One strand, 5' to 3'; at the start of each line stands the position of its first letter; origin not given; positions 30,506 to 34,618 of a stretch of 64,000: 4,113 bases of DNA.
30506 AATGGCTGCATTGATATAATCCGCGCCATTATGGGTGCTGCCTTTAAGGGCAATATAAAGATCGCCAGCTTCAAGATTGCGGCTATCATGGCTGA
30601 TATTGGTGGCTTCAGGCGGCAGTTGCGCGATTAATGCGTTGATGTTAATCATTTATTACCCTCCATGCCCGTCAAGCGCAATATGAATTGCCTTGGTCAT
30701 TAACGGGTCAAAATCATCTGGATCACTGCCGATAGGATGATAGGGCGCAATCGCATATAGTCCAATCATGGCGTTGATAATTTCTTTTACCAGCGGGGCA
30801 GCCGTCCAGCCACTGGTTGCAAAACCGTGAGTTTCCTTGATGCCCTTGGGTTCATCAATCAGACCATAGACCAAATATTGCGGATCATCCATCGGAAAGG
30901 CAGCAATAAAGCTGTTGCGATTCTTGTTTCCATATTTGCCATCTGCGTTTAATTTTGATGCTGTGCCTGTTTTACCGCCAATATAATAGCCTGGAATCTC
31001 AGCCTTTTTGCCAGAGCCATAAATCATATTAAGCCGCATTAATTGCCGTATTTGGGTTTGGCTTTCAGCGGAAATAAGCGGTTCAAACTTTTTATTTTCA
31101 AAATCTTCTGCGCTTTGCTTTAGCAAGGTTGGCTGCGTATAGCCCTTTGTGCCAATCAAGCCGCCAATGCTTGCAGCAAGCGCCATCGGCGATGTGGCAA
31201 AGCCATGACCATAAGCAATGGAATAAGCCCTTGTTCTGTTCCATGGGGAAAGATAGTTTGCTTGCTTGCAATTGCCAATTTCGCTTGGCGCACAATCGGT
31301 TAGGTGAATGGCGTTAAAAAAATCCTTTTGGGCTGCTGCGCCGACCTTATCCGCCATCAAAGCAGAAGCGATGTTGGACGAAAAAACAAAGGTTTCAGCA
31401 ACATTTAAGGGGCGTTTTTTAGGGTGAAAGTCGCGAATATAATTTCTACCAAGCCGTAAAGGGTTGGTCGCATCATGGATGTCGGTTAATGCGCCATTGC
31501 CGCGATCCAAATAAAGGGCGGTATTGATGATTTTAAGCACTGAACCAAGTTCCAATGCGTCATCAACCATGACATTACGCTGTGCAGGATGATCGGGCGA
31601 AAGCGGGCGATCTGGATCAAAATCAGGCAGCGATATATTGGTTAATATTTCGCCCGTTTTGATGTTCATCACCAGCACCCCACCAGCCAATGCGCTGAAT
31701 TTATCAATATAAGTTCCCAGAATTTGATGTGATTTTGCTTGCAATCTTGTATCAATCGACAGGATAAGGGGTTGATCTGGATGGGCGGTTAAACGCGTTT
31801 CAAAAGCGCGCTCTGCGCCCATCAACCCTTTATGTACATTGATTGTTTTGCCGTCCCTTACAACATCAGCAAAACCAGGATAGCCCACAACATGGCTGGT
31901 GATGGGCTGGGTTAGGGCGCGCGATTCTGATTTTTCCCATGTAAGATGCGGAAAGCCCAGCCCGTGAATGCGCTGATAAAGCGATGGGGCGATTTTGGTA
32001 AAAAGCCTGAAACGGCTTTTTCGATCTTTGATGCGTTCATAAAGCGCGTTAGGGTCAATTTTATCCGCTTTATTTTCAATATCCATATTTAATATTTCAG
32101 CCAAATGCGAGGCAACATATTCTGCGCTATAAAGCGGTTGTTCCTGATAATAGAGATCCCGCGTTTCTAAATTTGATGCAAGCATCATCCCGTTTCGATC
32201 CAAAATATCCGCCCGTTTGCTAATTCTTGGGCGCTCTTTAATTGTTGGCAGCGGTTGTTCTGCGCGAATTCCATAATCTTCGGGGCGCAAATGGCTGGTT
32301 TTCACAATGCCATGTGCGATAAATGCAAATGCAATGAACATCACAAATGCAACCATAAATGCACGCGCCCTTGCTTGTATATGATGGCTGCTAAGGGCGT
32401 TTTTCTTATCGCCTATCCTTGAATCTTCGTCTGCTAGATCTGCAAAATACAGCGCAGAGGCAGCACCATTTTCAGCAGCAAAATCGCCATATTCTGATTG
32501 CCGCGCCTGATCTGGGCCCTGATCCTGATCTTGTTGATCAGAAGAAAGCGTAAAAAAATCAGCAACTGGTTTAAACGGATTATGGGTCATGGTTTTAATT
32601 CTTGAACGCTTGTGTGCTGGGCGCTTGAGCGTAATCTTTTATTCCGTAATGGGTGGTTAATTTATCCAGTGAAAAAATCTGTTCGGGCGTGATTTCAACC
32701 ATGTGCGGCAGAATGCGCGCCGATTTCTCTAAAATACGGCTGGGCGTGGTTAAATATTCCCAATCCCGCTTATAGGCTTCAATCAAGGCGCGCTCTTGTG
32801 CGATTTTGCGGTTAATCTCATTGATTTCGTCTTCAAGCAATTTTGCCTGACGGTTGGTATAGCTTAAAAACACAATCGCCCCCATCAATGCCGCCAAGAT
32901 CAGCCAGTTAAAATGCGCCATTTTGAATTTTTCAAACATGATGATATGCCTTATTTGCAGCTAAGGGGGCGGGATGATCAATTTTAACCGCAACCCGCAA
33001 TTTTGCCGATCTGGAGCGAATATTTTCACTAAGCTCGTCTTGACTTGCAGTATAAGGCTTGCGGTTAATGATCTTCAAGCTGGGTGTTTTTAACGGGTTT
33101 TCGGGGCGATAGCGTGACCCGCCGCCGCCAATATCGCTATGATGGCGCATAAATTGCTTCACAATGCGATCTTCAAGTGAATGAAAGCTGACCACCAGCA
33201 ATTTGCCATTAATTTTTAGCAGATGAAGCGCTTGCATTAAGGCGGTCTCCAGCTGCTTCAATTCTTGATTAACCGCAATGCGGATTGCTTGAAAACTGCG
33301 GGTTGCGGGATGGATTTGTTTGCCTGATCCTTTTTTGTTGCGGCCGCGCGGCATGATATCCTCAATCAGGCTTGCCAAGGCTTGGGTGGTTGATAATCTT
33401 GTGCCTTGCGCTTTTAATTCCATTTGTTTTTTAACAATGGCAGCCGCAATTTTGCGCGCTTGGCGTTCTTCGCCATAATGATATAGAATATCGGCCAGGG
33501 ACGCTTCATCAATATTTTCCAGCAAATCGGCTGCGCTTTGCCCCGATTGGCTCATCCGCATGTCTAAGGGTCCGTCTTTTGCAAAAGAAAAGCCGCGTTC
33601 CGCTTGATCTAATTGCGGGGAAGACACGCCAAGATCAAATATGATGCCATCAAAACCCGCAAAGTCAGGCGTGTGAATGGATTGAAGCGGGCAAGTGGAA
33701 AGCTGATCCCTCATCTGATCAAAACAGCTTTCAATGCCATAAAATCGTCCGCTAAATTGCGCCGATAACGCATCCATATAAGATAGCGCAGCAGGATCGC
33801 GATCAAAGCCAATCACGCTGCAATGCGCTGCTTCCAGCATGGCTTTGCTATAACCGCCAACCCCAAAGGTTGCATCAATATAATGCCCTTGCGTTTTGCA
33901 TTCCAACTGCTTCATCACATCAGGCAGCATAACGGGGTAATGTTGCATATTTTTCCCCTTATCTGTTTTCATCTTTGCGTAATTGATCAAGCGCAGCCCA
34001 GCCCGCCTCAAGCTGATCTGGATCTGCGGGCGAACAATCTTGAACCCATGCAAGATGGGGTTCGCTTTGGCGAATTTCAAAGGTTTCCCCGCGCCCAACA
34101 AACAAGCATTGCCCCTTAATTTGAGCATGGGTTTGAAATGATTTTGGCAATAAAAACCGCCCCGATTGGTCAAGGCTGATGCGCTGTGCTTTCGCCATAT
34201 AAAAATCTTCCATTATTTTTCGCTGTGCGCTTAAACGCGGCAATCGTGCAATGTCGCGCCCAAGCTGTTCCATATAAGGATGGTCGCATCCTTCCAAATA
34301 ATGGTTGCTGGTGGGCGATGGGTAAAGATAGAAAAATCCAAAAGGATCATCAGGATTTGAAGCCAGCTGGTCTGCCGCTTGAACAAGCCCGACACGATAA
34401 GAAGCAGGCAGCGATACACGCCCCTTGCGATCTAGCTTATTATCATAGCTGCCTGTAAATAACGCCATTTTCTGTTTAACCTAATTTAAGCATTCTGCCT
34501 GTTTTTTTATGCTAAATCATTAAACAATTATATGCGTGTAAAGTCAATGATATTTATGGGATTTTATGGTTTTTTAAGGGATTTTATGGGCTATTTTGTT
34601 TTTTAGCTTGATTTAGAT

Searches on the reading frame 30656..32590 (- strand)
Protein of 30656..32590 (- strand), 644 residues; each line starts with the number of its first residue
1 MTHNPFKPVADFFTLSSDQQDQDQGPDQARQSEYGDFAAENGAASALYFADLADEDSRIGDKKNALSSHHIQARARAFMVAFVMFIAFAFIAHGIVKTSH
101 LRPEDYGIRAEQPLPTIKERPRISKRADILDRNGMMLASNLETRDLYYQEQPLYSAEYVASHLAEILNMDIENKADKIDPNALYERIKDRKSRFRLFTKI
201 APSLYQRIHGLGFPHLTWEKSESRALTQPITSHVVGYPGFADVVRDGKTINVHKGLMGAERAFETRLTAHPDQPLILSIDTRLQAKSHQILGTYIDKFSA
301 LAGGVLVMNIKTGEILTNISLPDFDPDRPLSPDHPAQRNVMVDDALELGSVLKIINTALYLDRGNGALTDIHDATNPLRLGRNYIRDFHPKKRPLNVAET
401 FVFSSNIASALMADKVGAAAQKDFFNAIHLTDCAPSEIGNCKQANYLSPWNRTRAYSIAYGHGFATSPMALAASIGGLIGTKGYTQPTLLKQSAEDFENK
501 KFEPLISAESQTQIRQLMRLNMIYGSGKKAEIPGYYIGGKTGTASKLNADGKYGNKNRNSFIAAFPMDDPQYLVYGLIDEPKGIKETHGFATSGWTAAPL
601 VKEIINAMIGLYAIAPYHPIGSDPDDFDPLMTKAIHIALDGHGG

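Call 71: search_protein_families(library=pfam, proteins=[window:30656-32590:-], max_evalue=0.00001)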
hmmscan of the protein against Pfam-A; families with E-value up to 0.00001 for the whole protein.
window:30656-32590:- (644 aa): 2 families
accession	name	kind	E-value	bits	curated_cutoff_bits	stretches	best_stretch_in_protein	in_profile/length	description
PF00905.27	Transpeptidase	-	4e-33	115.3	22.1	1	303-604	1-297/299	Penicillin binding protein transpeptidase domain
PF03717.20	PBP_dimer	-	1.5e-09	39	24.4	1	124-270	4-161/180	Penicillin-binding Protein dimerisation domain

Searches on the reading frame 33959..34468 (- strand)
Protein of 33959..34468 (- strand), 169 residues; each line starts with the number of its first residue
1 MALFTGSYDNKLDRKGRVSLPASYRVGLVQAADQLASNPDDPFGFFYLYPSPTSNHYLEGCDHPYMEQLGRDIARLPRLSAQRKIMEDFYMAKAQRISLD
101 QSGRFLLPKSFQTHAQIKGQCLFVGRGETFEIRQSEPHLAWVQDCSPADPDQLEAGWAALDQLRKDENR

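Call 71: search_protein_families(library=pfam, proteins=[window:33959-34468:-], max_evalue=0.00001)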
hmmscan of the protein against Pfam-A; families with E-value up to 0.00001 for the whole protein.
window:33959-34468:- (169 aa): 1 family
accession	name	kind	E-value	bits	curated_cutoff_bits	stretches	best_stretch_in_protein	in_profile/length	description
PF02381.23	MraZ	-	1.1e-14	54.6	23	1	92-136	3-47/72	MraZ protein, putative antitoxin-like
